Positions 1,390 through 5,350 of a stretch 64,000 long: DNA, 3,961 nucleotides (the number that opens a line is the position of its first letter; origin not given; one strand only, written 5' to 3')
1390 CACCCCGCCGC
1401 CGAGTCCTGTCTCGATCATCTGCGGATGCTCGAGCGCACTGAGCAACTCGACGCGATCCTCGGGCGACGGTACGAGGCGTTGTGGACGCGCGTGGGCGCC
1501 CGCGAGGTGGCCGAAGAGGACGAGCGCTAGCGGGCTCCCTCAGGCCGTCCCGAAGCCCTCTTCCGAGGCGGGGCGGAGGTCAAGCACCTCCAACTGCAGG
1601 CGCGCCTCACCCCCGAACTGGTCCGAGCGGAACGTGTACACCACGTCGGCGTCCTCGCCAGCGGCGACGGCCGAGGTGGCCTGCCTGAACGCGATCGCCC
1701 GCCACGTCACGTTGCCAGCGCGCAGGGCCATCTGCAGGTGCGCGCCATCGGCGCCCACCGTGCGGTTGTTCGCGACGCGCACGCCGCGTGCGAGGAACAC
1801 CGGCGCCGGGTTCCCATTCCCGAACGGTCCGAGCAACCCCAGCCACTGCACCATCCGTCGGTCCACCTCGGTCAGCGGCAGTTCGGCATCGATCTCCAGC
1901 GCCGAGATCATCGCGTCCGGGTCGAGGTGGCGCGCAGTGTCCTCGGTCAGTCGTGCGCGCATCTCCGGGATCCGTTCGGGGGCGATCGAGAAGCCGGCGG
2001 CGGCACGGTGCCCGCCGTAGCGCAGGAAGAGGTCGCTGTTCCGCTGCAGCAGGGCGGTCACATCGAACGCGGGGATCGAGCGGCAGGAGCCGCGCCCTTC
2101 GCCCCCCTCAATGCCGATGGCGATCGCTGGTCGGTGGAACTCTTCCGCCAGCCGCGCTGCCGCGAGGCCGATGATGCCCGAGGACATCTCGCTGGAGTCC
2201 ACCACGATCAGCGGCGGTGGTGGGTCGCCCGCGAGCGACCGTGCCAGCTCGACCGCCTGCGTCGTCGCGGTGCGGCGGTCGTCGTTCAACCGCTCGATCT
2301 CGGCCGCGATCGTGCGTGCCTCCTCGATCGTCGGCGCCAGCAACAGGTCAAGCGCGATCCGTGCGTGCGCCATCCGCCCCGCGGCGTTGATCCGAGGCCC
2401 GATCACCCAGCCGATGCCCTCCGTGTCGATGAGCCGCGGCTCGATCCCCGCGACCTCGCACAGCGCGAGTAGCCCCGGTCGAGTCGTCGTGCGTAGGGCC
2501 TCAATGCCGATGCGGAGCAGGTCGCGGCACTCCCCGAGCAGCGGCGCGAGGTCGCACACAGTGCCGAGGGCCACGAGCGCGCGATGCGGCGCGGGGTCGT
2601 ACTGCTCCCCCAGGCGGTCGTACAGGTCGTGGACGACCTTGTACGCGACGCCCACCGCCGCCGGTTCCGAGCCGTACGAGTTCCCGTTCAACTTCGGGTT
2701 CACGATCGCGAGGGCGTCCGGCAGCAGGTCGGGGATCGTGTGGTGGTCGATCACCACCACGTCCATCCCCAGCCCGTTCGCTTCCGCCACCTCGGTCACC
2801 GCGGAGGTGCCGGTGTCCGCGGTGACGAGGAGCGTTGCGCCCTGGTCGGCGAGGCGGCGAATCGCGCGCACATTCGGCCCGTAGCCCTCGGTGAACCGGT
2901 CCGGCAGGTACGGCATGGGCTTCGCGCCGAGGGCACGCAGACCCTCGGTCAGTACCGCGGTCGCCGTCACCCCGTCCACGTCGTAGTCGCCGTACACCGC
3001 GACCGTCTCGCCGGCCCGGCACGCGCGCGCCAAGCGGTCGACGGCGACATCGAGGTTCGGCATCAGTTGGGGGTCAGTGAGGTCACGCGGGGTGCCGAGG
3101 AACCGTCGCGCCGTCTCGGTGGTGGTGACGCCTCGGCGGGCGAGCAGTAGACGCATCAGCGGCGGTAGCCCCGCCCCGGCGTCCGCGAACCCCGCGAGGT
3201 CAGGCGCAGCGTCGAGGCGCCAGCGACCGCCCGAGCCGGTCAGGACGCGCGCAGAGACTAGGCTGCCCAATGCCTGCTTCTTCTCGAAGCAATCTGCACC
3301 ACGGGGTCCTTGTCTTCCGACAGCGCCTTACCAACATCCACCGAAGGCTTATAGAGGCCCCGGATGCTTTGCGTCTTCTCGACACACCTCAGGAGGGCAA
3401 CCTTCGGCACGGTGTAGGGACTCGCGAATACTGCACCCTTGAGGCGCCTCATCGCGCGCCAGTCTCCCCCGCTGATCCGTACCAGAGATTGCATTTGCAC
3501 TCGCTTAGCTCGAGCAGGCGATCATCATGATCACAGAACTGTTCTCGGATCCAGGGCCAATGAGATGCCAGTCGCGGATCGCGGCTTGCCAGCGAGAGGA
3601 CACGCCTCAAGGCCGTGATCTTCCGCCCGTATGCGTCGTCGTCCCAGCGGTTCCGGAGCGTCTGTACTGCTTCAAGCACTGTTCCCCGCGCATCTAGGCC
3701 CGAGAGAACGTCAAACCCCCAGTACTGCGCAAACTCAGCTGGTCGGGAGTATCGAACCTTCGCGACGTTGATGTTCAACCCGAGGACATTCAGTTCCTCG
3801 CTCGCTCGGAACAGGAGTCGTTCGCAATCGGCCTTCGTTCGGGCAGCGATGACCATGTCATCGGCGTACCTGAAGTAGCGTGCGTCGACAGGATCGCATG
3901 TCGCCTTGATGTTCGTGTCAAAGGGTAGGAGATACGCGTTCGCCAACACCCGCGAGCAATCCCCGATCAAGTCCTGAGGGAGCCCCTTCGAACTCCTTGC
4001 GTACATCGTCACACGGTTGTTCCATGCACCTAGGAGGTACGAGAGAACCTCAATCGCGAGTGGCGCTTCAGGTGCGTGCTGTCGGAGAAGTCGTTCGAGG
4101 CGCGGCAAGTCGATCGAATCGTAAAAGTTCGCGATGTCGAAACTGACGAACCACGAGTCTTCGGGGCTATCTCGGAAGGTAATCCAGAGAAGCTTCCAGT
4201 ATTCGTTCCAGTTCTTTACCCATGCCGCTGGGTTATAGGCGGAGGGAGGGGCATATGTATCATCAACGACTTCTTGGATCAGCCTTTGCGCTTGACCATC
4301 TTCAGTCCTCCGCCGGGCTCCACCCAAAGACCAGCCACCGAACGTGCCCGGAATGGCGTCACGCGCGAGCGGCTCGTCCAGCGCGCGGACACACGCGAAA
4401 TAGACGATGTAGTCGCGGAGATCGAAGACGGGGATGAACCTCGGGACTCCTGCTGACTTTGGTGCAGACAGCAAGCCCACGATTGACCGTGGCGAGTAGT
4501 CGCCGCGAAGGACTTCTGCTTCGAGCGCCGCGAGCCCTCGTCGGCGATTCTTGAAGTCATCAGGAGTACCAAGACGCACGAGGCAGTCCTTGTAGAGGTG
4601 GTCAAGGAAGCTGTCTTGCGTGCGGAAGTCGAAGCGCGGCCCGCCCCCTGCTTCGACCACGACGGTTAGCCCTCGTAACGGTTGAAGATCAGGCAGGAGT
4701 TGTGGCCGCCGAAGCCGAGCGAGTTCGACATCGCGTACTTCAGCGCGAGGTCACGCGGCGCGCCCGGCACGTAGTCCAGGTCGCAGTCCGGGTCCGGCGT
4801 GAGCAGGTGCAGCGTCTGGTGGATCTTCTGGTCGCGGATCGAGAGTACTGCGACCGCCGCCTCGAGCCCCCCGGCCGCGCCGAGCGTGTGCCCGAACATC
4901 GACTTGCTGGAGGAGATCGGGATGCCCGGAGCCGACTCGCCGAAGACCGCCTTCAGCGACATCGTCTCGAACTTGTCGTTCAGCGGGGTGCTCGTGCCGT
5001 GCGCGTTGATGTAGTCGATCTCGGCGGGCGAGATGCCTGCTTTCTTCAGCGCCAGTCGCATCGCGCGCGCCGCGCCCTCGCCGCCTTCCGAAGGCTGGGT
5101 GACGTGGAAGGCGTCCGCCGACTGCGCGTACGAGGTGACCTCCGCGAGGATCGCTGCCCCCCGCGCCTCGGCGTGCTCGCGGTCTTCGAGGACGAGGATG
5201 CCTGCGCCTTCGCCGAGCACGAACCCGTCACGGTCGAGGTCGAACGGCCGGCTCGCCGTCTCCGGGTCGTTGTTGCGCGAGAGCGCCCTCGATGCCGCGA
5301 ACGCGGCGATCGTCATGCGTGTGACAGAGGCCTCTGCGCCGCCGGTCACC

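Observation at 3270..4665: Stand-alone group-II-intron-like reverse transcriptase on a low-GC islet wedged between fabF and recJ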

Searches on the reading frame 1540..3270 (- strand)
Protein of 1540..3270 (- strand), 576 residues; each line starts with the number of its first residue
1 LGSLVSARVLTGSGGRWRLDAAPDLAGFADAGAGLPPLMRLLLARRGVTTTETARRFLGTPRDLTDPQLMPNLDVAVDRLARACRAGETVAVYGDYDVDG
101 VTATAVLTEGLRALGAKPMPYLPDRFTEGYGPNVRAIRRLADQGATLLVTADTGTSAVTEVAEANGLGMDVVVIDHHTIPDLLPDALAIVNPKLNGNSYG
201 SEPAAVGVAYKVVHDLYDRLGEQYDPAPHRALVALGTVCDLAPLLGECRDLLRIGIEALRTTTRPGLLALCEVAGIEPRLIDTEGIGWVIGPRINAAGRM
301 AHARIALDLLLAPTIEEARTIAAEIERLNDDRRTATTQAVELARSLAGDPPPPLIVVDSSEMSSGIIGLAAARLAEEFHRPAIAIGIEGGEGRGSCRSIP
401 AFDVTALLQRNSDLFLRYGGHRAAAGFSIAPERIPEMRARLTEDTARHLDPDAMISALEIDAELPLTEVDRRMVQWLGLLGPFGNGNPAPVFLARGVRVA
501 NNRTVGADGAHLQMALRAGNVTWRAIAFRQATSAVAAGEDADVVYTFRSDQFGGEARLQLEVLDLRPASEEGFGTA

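Call 4: search_protein_families(library=pfam, proteins=[window:1540-3270:-], max_evalue=0.01)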
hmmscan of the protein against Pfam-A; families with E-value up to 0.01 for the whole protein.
window:1540-3270:- (576 aa): 3 families
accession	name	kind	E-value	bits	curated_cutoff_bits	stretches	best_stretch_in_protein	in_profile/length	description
PF17768.7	RecJ_OB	-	7e-26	90.8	27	1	460-564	1-107/107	RecJ OB domain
PF01368.27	DHH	-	3.8e-23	82.6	28.1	1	90-224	2-110/125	DHH family, N-terminal domain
PF02272.25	DHHA1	-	1.6e-11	45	25.9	1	355-443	5-98/102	DHHA1 domain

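Call 6: search_protein_families(library=ncbifam, proteins=[window:1540-3270:-], max_evalue=0.1)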
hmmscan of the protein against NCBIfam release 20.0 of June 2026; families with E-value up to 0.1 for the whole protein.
window:1540-3270:- (576 aa): 5 families
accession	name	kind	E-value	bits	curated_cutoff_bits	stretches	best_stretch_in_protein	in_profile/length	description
TIGR00644.1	recJ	equivalog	4.1e-143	477.5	396.9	1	38-564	4-545/546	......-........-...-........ exonuclease RecJ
NF008290.0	PRK11070.1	equivalog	1.1e-82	278.3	900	1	30-566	17-575/577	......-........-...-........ exonuclease RecJ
NF053576.1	RecJ_archaeal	equivalog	2.7e-14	52.9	360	1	79-240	3-152/452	RecJ family nuclease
NF040701.1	RecJ_Meth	equivalog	4e-06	25.9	550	1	88-217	8-131/449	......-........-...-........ exonuclease RecJ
NF053575.1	GAN_nuclease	exception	2.2e-05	23.3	850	1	86-219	23-151/467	GINS-associated RecJ family nuclease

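Call 21: find_related_loci(query=window:1540-3270:-, collection=genome_contigs, flank=7000)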
Query window:1540-3270:- (576 aa) in genome_contigs; peptide patterns used: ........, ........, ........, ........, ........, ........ (x = any residue, [..] = any of these).
307 stretches matched a pattern; 164 encode a relative of the query (tblastn E <= 1e-3); the best 80 are kept; 80 distinct loci.
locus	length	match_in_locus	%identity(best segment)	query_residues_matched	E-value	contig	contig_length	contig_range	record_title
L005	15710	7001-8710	89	7-576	0e+0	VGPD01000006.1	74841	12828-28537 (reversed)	MAG: Chloroflexi bacterium isolate K_Offshore_80m_m2_183 K_Offshore_80m_m2_183_Ga0194132_10000583, whole genome shotgun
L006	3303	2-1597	92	42-573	0e+0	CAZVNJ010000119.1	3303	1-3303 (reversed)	MAG TPA_asm: uncultured Dehalococcoides sp. isolate SRP237561_co1_116 genome assembly, contig: NODE_69112_length_3303_co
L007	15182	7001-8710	89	7-576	0e+0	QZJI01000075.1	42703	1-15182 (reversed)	MAG: Dehalococcoidia bacterium isolate SURF_43 Ga0104751_1001282, whole genome shotgun sequence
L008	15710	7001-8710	69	5-571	0e+0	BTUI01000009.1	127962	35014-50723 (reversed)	MAG: Chloroflexota bacterium AMX-MBFR-23 DNA, sequence09, whole genome shotgun sequence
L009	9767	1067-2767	68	8-571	0e+0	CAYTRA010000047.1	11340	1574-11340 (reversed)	MAG TPA_asm: uncultured Dehalococcoidaceae bacterium isolate SRP263527_co1_137 genome assembly, contig: NODE_4995_length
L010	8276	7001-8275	88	7-431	0e+0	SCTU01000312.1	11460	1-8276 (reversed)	MAG: Dehalococcoidia bacterium isolate FW305_bin.6 FW305_bin.6-41453, whole genome shotgun sequence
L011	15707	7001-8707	67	6-571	0e+0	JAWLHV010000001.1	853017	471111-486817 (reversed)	MAG: Dehalococcoidia bacterium isolate 30dZY2.bin.80 NODE_9_length_853017_cov_7.380028, whole genome shotgun sequence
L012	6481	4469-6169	70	8-571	0e+0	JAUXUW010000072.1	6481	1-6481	MAG: Dehalococcoidia bacterium isolate C15_concoct.bin.172_sub C15_k141_365639, whole genome shotgun sequence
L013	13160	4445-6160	70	3-571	0e+0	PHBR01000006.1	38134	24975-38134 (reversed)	MAG: Chloroflexi bacterium HGW-Chloroflexi-9 bjp_ig2069_scaffold_540, whole genome shotgun sequence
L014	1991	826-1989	92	7-394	0e+0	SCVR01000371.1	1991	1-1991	MAG: Dehalococcoidia bacterium isolate GW928_bin.20 GW928_bin.20-39757, whole genome shotgun sequence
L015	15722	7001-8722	65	3-571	0e+0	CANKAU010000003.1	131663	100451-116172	MAG: Chloroflexi bacterium isolate RH-26jul17-182 genome assembly, contig: RH-26jul17-C247, whole genome shotgun sequenc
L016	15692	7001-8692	62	2-566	0e+0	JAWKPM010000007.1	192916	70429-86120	MAG: Dehalococcoidia bacterium isolate BC2.88 BC2.88.fa-7, whole genome shotgun sequence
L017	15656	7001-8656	49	17-565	4e-172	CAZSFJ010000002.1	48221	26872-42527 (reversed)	MAG TPA_asm: uncultured Dehalococcoidaceae bacterium isolate SRP077602_co4_793 genome assembly, contig: NODE_1035_length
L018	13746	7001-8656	50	17-565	6e-172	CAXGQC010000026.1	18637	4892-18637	MAG TPA_asm: uncultured bacterium isolate ERR594298_concoct_123 genome assembly, contig: ERZ8733632.1745, whole genome s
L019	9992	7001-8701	49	17-575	2e-169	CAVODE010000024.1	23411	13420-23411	MAG: Dehalococcoidia bacterium isolate CBN3_SCM.52 genome assembly, contig: Ga0302137_1000234, whole genome shotgun sequ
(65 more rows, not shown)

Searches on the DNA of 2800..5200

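Call 9: search_rna_families(source=window, start=2800, end=5200, threshold=evalue, max_evalue=10)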
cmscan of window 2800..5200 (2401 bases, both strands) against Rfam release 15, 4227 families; matches with E-value up to 10: 1.
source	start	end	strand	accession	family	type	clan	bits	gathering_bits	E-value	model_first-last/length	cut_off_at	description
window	3497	3595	+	RF02496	Atu_At1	Gene; sRNA;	-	19.9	60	4.4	1-108/108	no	Rhizobiales sRNA Atu_At1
